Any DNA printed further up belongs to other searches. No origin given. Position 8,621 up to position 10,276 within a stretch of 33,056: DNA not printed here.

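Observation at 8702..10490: Self-contained two-gene RiPP cassette: a 43-aa Cys-rich precursor plus a radical SAM/SPASM maturase (SCIFF/ranthipeptide- or sactipeptide-like)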

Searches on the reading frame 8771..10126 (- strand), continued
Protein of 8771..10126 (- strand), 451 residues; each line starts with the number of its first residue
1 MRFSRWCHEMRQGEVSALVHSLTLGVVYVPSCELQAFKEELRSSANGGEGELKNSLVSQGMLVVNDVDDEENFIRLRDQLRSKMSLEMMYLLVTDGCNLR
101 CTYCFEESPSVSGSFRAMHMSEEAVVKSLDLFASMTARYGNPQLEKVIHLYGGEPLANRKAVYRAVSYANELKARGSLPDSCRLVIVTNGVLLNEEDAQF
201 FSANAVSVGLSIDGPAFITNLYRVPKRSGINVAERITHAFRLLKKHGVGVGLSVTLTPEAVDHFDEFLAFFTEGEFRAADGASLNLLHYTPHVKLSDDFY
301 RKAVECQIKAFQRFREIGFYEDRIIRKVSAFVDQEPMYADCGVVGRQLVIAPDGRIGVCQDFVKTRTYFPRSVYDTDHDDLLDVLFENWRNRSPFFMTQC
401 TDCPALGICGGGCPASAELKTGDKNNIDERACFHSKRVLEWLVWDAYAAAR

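Call 23: search_solved_structures(query=A1, max_evalue=0.001, show_alignments=2)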
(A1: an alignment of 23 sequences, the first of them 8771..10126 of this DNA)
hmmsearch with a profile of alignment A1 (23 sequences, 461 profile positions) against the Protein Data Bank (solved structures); distinct sequences matched with E-value up to 0.001: 9.
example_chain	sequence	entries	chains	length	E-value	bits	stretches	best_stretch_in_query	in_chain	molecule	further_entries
8vpo_A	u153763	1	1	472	4e-31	111.6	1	3-452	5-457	Radical SAM core domain-containing protein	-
5wgg_A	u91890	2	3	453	8.4e-29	103.9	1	21-252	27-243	Radical SAM domain protein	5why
4k37_A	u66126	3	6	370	2e-24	89.6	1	104-436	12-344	Anaerobic sulfatase-maturating enzyme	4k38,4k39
4k36_A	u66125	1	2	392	2.4e-24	89.3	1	104-436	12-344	Anaerobic sulfatase-maturating enzyme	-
9gm3_A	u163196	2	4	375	1.6e-22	83.3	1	98-282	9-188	ChlB radical SAM domain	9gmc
2fb2_A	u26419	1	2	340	4.2e-07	32.4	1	99-262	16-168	Molybdenum cofactor biosynthesis protein A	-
1tv7_A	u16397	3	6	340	4.3e-07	32.4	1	99-262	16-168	Molybdenum cofactor biosynthesis protein A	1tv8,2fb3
6y1x_A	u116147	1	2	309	6.3e-06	28.5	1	98-227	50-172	Radical SAM domain protein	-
6efn_A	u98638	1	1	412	0.00051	22.3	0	192-279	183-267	Sporulation killing factor maturation protein SkfB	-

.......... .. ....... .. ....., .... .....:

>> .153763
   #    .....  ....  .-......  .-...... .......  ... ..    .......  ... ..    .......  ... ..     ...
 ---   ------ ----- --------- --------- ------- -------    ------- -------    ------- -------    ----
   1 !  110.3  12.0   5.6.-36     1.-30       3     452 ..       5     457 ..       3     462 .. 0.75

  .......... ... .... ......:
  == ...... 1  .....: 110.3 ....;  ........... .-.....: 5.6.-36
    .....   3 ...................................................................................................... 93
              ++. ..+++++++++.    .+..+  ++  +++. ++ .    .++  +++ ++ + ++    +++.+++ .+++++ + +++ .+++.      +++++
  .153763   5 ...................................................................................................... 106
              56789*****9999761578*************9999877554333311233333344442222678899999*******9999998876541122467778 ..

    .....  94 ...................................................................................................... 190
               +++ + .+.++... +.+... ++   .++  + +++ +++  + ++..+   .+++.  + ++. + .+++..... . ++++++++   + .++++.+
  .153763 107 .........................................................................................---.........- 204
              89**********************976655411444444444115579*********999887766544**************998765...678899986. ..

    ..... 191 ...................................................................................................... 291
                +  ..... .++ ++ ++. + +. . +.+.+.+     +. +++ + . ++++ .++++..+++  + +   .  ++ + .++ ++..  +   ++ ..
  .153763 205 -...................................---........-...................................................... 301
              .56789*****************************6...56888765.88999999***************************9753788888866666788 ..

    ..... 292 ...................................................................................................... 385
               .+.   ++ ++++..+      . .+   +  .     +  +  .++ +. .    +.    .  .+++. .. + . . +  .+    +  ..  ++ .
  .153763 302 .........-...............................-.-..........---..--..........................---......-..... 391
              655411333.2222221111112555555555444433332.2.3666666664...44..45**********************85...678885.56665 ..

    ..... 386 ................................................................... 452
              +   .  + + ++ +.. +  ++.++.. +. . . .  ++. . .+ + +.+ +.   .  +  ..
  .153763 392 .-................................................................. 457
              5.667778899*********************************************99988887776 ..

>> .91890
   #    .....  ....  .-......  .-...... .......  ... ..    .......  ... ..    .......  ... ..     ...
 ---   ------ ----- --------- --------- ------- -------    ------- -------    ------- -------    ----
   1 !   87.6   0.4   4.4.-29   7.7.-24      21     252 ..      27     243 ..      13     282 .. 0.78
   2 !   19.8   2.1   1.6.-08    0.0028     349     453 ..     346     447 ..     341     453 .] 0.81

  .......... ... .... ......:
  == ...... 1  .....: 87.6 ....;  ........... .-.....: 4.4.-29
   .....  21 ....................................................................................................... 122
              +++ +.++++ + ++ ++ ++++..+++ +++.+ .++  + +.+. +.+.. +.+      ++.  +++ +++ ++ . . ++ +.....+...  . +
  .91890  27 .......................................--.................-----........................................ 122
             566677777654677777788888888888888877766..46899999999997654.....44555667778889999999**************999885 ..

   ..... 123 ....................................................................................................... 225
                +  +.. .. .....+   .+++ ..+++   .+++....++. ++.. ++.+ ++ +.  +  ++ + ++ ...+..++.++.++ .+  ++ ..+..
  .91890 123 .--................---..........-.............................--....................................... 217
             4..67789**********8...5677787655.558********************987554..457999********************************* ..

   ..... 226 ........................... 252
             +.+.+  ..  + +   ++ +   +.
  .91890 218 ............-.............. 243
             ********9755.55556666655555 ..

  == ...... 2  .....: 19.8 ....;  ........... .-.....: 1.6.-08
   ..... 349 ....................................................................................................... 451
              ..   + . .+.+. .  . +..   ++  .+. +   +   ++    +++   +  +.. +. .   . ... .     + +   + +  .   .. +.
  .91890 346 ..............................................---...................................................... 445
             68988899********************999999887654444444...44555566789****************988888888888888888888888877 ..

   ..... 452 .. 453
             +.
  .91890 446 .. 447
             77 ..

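Call 29: find_related_loci(query=A1, collection=metagenome_contigs, flank=2500)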
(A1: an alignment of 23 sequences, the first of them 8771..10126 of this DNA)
Query A1 (451 aa) in metagenome_contigs; peptide patterns used: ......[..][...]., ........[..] (x = any residue, [..] = any of these).
209 stretches matched a pattern; 102 encode a relative of the query (tblastn E <= 1e-3); the best 80 are kept; 80 distinct loci.
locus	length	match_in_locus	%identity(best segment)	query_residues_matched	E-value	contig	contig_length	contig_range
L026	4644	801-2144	72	1-448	0e+0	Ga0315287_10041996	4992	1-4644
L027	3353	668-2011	72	1-448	0e+0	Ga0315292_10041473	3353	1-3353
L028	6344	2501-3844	72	1-448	0e+0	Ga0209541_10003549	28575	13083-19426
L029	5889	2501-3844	70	1-448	0e+0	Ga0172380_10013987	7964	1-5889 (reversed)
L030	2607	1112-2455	69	1-448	0e+0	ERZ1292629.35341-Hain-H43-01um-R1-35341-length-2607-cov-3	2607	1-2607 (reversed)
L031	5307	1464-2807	70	1-448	0e+0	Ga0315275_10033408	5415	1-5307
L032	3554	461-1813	69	1-448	0e+0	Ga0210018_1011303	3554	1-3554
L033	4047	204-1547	67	1-448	0e+0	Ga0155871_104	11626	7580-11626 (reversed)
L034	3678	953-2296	66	1-448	0e+0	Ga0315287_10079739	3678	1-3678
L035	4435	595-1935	64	1-447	0e+0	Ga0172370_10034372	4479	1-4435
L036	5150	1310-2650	64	1-447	0e+0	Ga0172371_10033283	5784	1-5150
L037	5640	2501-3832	65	1-447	0e+0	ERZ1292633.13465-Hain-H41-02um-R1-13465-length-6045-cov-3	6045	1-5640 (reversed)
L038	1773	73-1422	63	1-450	0e+0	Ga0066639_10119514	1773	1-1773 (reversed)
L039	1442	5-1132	74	73-448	0e+0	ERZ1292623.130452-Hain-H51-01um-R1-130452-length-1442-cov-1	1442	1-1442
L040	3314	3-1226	68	41-448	0e+0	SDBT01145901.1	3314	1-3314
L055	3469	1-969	65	126-448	2e-153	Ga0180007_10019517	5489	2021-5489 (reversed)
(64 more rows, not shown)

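Call 50: predict_structure(alignment_id=A4)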
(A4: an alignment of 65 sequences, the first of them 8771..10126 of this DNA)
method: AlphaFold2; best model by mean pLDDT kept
length: 451 residues; sequences in the alignment: 65
mean_pLDDT: 94.0   pTM: 0.91
mean pLDDT of the five models: 94.0, 93.5, 93.0, 92.6, 92.6
residues with pLDDT >= 90: 402; 70-90: 34; 50-70: 15; < 50: 0
segments of 3 or more residues with pLDDT < 50: none
pLDDT, mean of each block of 10 residues (from residue 1): 94 97 96 94 70 91 89 95 96 94 75 79 99 97 97 95 99 98 97 98 98 97 93 98 98 97 98 97 95 93 98 96 94 94 94 96 91 96 94 94 94 93 92 96 95 78
secondary structure, 60 per line:
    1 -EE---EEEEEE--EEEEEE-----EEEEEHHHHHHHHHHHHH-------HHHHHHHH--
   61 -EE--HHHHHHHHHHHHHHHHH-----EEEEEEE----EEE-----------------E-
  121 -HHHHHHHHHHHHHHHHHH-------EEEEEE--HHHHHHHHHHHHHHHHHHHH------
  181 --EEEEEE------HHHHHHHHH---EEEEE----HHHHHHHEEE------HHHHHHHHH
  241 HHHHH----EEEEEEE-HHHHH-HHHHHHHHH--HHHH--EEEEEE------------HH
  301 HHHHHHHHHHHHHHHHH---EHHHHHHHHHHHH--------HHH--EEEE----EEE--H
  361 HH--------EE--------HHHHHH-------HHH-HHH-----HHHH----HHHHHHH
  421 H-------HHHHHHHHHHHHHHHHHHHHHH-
elements in order: E7-12 E15-20 E26-30 H31-43 H51-58 H66-82 E88-94 E99-101 H122-139 E147-152 H155-174 E183-188 H195-203 E207-211 H216-222 E223-225 H232-245 E250-256 H258-262 H264-272 H275-278 E281-286 H299-317 H322-333 E347-350 E355-357 H381-386 H406-409 H414-421 H429-450

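Call 54: fold_search(model_id=the predicted structure, library=pdb)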
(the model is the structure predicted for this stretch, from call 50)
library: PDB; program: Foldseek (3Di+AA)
matches with E <= 10: 1561; with E <= 0.001: 115
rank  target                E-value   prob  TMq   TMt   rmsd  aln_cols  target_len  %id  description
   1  5why_B                4.0e-22  1.00  0.71  0.75   7.8       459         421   21  Structural Insights into Thioether Bond Formation in the Biosynthesis of Sactipeptides (released 2017-07-26)
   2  8vpo                  2.1e-21  1.00  0.68  0.68   5.8       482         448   18  X-Ray Crystal Structure of TigE from Paramaledivibacter caminithermalis (released 2024-02-07)
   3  5wgg_A                5.6e-21  1.00  0.70  0.71   7.9       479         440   20  Structural Insights into Thioether Bond Formation in the Biosynthesis of Sactipeptides (released 2017-07-26)
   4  5why_A                1.6e-20  1.00  0.70  0.75   7.1       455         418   21  Structural Insights into Thioether Bond Formation in the Biosynthesis of Sactipeptides (released 2017-07-26)
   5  4k37_B                2.5e-17  1.00  0.65  0.78   4.1       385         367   20  Native anSMEcpe with bound AdoMet (released 2013-05-08)
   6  4k37_A                4.4e-17  1.00  0.65  0.79   4.1       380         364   20  Native anSMEcpe with bound AdoMet (released 2013-05-08)
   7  4k36_A                7.3e-17  1.00  0.66  0.77   3.8       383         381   20  His6 tagged anSMEcpe with bound AdoMet (released 2013-05-08)
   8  4k39_B                8.7e-17  1.00  0.64  0.78   4.3       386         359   20  Native anSMEcpe with bound AdoMet and Cp18Cys peptide (released 2013-05-08)
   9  4k36_B                1.6e-16  1.00  0.64  0.78   4.2       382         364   20  His6 tagged anSMEcpe with bound AdoMet (released 2013-05-08)
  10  4k38_B                3.1e-16  1.00  0.65  0.79   4.2       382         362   20  Native anSMEcpe with bound AdoMet and Kp18Cys peptide (released 2013-05-08)
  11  4k39_A                4.6e-16  1.00  0.64  0.78   4.2       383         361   20  Native anSMEcpe with bound AdoMet and Cp18Cys peptide (released 2013-05-08)
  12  4k38_A                5.5e-16  1.00  0.64  0.77   4.1       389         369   20  Native anSMEcpe with bound AdoMet and Kp18Cys peptide (released 2013-05-08)
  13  9gmc_A                1.0e-15  1.00  0.64  0.77   4.1       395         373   19  Crystal structure of the complex formed between the radical SAM protein ChlB and the R3A mutant of ChlA (released 2025-06-25)
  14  9gm3_A                1.2e-15  1.00  0.65  0.77   3.9       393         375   19  Crystal structure of the complex formed between the radical SAM protein ChlB and the leader region of its precursor su (released 2025-06-25)
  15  9gm3_C                2.4e-15  1.00  0.65  0.78   4.0       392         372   20  Crystal structure of the complex formed between the radical SAM protein ChlB and the leader region of its precursor su (released 2025-06-25)
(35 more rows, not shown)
